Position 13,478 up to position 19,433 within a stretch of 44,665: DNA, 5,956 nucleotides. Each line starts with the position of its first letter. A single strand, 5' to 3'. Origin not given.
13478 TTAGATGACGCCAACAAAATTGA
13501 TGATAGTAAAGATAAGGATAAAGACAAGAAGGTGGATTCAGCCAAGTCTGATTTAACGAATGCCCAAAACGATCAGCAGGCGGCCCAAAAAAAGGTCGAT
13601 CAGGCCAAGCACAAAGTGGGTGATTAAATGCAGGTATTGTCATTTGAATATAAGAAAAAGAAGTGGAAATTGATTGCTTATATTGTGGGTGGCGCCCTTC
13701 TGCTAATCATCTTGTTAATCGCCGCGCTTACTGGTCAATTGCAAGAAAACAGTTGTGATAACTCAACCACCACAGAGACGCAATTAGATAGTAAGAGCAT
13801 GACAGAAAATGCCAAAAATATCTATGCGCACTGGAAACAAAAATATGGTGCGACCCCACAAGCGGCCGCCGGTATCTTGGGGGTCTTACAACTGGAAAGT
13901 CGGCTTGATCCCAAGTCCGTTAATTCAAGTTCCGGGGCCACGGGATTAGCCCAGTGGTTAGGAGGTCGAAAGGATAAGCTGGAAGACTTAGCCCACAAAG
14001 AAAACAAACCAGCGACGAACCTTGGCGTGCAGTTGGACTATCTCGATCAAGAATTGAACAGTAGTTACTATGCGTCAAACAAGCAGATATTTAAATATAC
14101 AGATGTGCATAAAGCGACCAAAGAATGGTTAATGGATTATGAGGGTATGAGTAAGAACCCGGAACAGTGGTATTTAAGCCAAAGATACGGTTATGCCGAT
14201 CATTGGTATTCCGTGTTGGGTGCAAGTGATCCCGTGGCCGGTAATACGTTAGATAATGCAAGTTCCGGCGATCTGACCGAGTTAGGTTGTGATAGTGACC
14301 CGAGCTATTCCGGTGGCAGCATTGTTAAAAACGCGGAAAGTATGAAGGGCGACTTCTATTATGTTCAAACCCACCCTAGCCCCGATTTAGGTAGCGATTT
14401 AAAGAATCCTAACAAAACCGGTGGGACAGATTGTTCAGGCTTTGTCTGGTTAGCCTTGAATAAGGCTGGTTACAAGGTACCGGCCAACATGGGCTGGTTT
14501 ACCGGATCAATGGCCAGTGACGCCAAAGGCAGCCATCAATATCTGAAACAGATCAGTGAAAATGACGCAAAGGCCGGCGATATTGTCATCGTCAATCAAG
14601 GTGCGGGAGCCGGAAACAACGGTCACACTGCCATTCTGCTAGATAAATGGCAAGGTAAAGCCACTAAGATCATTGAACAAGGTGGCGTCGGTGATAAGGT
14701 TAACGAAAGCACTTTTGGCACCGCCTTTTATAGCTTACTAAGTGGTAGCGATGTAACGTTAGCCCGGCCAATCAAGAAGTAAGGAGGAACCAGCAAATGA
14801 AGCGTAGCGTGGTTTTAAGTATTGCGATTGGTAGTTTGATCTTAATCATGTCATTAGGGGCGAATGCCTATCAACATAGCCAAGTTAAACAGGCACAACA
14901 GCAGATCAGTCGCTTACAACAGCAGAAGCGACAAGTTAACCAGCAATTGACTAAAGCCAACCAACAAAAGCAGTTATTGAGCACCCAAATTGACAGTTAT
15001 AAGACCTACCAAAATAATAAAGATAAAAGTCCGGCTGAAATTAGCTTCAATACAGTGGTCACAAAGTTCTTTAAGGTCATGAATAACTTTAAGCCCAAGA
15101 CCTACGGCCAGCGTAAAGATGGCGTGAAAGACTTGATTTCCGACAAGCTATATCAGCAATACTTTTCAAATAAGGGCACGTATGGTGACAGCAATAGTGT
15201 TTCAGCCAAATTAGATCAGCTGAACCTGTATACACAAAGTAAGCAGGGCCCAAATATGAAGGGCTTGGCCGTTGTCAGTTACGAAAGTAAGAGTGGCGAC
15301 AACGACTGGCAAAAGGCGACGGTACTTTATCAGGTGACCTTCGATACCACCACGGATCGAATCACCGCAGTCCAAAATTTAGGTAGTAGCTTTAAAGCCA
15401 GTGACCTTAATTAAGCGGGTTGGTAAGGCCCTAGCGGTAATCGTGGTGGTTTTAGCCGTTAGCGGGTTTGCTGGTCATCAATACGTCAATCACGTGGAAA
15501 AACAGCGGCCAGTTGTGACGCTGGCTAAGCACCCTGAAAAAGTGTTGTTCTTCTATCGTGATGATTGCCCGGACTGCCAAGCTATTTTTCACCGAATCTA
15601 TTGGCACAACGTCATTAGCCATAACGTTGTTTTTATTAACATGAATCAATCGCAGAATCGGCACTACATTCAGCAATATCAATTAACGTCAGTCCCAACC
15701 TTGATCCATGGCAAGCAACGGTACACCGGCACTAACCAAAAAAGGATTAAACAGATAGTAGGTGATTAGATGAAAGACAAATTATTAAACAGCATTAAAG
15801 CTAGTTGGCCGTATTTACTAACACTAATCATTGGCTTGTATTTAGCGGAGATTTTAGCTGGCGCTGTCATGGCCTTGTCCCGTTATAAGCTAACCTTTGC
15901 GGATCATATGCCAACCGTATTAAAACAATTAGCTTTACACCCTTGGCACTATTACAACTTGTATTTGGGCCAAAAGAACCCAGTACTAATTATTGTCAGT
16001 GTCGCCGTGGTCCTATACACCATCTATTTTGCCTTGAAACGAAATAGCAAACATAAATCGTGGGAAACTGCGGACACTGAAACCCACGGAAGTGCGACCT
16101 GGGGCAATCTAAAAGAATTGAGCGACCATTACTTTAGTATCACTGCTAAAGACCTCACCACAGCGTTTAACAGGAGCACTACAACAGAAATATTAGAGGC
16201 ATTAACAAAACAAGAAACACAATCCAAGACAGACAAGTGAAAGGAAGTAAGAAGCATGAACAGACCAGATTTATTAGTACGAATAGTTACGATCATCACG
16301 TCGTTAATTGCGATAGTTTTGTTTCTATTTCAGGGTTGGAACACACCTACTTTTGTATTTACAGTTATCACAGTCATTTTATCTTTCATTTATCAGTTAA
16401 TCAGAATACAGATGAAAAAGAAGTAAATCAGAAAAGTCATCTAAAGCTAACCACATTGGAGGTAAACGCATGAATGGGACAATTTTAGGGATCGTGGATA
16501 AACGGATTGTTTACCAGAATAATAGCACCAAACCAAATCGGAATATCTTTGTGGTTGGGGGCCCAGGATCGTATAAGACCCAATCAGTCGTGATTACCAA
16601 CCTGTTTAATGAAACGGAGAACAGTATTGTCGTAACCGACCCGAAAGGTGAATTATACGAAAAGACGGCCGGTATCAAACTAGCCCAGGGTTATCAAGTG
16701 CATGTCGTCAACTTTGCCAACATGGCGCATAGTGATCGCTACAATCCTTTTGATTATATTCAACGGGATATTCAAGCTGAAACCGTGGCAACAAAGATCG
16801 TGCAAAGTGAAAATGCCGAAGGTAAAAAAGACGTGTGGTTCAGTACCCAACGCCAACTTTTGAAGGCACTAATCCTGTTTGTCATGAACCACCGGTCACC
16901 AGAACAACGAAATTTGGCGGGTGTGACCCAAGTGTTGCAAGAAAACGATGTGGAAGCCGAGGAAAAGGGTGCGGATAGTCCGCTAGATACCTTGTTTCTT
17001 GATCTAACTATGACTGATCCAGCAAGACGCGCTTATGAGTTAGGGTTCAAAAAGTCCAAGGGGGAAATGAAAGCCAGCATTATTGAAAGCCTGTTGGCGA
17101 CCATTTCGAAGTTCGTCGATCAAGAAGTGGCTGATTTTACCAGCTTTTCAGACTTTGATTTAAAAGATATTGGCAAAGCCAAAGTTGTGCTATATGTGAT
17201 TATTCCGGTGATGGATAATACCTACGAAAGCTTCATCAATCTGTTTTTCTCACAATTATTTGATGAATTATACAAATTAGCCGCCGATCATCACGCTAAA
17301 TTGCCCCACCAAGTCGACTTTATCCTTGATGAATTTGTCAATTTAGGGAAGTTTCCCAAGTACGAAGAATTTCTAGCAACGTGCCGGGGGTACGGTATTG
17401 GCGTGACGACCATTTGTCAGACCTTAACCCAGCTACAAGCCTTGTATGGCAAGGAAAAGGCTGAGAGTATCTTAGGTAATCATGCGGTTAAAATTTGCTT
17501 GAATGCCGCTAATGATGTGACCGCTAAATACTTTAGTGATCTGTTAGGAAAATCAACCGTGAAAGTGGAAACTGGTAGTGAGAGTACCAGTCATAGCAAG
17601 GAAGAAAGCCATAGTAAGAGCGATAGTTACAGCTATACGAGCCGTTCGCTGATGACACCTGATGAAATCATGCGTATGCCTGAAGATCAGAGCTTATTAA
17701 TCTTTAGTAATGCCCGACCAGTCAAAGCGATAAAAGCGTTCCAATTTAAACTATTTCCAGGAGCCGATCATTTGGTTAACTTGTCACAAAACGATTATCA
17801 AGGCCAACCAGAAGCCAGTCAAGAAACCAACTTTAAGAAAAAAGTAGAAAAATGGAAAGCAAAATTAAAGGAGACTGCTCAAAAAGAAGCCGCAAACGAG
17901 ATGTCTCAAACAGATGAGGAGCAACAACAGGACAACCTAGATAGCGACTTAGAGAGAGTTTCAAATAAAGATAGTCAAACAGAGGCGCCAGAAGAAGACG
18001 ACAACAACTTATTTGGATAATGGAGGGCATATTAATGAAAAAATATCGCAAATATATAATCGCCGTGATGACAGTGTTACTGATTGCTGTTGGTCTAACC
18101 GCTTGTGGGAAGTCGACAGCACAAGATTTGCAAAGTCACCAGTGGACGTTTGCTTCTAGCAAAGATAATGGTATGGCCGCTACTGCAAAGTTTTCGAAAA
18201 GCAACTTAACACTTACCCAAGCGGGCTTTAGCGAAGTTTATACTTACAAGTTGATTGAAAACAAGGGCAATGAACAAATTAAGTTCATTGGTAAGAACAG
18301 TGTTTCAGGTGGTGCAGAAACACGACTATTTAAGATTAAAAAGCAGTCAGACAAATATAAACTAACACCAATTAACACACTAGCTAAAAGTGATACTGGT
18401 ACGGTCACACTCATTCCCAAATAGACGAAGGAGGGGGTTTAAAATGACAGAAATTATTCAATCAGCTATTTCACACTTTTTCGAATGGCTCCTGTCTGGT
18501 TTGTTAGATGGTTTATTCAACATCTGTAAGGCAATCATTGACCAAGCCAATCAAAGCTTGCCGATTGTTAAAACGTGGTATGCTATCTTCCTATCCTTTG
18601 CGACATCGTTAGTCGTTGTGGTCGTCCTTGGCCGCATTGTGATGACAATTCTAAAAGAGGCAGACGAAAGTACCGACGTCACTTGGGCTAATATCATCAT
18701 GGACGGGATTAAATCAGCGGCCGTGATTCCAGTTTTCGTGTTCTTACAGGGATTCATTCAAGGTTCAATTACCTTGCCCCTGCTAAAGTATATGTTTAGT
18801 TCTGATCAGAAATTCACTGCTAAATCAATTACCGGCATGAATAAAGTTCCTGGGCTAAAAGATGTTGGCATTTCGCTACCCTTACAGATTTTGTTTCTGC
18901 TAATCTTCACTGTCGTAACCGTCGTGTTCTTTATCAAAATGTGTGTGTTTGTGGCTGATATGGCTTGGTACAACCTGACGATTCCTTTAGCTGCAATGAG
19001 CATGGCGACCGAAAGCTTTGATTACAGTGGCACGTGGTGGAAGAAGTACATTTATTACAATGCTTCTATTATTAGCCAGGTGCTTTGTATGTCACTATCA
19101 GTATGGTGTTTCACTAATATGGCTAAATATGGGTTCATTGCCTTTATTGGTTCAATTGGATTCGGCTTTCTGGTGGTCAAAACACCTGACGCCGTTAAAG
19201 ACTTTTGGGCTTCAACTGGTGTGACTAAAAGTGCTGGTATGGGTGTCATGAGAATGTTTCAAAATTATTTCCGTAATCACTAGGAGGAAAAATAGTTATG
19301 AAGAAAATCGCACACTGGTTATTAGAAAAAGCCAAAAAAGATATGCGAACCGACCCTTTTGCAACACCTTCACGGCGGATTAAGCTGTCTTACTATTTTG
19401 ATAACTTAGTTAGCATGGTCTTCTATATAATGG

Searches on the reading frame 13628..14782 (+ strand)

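Call 46: search_protein_families(library=pfam, proteins=[window:13628-14782:+], max_evalue=0.001)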
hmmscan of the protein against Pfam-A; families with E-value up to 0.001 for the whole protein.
window:13628-14782:+ (384 aa): 4 families
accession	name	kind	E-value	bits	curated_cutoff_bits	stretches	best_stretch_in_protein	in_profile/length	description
PF18013.6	Phage_lysozyme2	-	3e-33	115.4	28.2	1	60-197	1-140/140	Phage tail lysozyme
PF00877.26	NLPC_P60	-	1.6e-08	34.9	23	1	264-362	11-90/105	NlpC/P60 family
PF05382.19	Amidase_5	-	5e-08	33.4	21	1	267-340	29-100/142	Bacteriophage peptidoglycan hydrolase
PF05257.22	CHAP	-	0.00022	22.1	26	1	266-338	9-67/81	CHAP domain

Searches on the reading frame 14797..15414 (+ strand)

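Call 46: search_protein_families(library=pfam, proteins=[window:14797-15414:+], max_evalue=0.001)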
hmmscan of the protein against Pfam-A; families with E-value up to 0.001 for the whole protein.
window:14797-15414:+ (205 aa): 1 family
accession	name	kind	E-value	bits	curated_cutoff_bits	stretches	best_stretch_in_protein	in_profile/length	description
PF16888.10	YwqH-like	-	0.00031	21.4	33.7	1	26-86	15-75/123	YwqH-like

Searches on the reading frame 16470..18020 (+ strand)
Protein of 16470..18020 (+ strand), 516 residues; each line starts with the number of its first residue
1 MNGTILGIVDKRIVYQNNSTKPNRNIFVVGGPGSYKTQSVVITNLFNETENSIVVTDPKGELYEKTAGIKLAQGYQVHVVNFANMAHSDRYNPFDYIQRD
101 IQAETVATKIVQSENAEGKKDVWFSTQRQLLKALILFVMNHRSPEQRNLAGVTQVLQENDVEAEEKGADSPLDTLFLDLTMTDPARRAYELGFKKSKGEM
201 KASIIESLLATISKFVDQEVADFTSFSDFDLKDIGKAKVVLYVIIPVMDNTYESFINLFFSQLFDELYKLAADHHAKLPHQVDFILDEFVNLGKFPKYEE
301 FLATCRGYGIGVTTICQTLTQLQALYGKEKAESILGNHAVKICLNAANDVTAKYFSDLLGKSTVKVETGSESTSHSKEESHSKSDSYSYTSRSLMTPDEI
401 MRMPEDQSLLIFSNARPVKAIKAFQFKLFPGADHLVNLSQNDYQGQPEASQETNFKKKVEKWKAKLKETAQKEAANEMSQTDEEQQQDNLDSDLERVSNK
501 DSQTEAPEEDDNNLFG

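Call 46: search_protein_families(library=pfam, proteins=[window:16470-18020:+], max_evalue=0.001)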
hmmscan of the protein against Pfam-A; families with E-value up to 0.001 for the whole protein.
window:16470-18020:+ (516 aa): 3 families
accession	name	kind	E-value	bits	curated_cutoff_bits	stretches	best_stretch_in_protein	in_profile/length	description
PF02534.20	T4SS-DNA_transf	-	3.9e-138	461.6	20.1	1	24-448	45-449/468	Type IV secretory system Conjugative DNA transfer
PF12696.13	TraG-D_C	-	1.5e-39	135.3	22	1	282-404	2-125/126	TraM recognition site of TraD and TraG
PF10412.15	TrwB_AAD_bind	-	5.3e-32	111.6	20.5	1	23-422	15-385/387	Type IV secretion-system coupling protein DNA-binding domain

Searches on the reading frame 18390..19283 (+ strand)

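Call 46: search_protein_families(library=pfam, proteins=[window:18390-19283:+], max_evalue=0.001)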
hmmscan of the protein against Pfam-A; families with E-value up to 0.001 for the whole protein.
window:18390-19283:+ (297 aa): 1 family
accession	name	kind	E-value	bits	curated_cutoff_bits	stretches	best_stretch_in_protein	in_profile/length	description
PF19597.4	TrbL_4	-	1.8e-12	47.6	27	1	21-287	7-265/276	Conjugal transfer protein TrbL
